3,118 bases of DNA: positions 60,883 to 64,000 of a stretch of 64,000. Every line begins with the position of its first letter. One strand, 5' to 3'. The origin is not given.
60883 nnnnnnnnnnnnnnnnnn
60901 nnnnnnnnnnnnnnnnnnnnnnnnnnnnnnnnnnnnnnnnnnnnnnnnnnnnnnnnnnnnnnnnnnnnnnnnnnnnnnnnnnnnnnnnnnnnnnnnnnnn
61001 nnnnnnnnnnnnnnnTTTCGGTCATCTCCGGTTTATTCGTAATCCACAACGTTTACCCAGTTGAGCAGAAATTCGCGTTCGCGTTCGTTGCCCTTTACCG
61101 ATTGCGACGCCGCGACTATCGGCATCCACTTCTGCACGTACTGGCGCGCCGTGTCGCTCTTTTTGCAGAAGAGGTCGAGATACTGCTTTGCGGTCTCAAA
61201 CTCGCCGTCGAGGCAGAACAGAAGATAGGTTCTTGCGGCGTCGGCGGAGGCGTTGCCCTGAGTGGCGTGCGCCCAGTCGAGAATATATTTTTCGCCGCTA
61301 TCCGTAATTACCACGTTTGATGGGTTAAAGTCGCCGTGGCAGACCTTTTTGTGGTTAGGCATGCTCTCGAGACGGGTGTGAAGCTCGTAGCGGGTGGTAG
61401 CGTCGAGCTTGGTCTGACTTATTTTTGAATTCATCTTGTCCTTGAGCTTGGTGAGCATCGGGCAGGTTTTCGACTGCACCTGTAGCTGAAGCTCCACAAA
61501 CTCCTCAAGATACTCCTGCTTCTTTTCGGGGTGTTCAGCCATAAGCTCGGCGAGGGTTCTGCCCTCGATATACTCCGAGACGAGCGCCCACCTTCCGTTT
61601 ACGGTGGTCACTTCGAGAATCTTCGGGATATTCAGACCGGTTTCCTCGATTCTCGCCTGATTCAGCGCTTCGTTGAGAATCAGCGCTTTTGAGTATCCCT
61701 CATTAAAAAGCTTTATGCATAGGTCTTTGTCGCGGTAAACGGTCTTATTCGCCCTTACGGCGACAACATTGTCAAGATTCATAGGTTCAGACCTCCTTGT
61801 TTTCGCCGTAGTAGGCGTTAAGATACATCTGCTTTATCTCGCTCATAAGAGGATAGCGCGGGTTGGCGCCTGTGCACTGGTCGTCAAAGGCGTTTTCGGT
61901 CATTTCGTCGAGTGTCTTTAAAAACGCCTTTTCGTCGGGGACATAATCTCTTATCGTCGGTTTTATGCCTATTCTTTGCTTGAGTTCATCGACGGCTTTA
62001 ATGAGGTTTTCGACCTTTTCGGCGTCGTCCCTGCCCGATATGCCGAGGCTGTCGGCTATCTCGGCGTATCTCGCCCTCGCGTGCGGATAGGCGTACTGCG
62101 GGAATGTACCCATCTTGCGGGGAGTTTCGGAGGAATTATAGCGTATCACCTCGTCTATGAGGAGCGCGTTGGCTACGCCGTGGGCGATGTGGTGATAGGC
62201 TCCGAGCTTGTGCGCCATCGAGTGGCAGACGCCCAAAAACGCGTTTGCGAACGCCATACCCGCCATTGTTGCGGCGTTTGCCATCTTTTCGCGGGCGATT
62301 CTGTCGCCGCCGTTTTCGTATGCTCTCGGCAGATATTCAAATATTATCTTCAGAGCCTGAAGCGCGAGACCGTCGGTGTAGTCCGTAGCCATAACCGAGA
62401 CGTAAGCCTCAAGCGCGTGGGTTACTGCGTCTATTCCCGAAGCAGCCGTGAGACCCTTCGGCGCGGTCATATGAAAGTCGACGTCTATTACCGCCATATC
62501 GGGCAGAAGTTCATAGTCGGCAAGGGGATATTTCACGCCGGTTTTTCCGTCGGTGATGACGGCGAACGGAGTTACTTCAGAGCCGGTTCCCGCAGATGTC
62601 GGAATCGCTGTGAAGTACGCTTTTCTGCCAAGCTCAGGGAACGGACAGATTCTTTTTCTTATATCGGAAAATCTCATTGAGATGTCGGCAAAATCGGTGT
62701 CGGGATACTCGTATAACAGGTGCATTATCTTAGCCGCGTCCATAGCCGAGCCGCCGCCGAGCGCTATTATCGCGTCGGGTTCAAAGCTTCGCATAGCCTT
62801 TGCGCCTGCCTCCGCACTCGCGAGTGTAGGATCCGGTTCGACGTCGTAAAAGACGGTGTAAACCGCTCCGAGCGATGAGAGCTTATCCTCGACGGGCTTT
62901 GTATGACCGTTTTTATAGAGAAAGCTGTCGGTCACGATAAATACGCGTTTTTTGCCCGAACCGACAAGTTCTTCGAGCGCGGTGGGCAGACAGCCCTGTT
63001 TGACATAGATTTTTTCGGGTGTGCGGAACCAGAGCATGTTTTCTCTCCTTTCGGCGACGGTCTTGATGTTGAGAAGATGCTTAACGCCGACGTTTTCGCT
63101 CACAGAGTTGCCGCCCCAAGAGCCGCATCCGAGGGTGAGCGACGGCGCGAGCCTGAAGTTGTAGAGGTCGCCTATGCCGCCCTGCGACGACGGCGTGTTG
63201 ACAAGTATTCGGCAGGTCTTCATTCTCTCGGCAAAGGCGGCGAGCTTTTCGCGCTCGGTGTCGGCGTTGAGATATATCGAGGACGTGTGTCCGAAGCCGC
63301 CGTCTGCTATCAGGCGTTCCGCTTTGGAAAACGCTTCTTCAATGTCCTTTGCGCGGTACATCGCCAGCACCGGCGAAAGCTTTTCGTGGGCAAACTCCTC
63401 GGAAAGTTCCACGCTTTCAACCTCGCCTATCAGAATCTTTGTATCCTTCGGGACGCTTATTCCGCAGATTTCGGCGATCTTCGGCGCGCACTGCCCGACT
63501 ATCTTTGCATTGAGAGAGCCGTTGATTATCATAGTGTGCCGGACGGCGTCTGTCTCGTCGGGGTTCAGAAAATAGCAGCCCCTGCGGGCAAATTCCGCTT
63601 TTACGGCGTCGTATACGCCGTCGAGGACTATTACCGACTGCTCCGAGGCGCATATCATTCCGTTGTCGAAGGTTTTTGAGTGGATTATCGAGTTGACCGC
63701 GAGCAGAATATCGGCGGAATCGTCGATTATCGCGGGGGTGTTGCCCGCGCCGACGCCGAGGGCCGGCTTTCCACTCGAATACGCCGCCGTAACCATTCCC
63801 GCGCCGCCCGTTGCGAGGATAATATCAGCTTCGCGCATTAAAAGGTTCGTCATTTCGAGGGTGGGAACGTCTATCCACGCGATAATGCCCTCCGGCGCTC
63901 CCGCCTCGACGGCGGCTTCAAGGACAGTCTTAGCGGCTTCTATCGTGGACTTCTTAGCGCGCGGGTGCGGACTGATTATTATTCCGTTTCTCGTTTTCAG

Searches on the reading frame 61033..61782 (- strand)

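Call 87: search_protein_families(library=pfam, proteins=[window:61033-61782:-], max_evalue=0.00001)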
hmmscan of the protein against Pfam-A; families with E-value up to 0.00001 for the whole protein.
window:61033-61782:- (249 aa): 2 families
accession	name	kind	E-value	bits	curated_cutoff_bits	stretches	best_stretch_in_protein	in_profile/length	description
PF01636.29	APH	-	1.7e-16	61.1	23.2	1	12-206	11-230/239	Phosphotransferase enzyme family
PF01163.29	RIO1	-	7.5e-08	32.6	22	0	124-175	101-153/187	RIO domain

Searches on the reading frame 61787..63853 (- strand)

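Call 87: search_protein_families(library=pfam, proteins=[window:61787-63853:-], max_evalue=0.00001)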
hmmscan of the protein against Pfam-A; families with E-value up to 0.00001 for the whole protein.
window:61787-63853:- (688 aa): 4 families
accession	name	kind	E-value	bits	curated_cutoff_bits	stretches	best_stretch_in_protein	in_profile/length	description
PF25137.1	ADH_Fe_C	-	1.6e-57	194.8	27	1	469-681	1-194/194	Fe-containing alcohol dehydrogenase family, C-terminal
PF00465.25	Fe-ADH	-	6.5e-45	153.2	31.3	1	279-457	1-167/168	Iron-containing alcohol dehydrogenase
PF00171.27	Aldedh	-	2.9e-09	36.4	23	1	26-222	227-426/461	Aldehyde dehydrogenase family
PF13685.12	Fe-ADH_2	-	1.6e-08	35.1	28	1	285-377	3-93/149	Iron-containing alcohol dehydrogenase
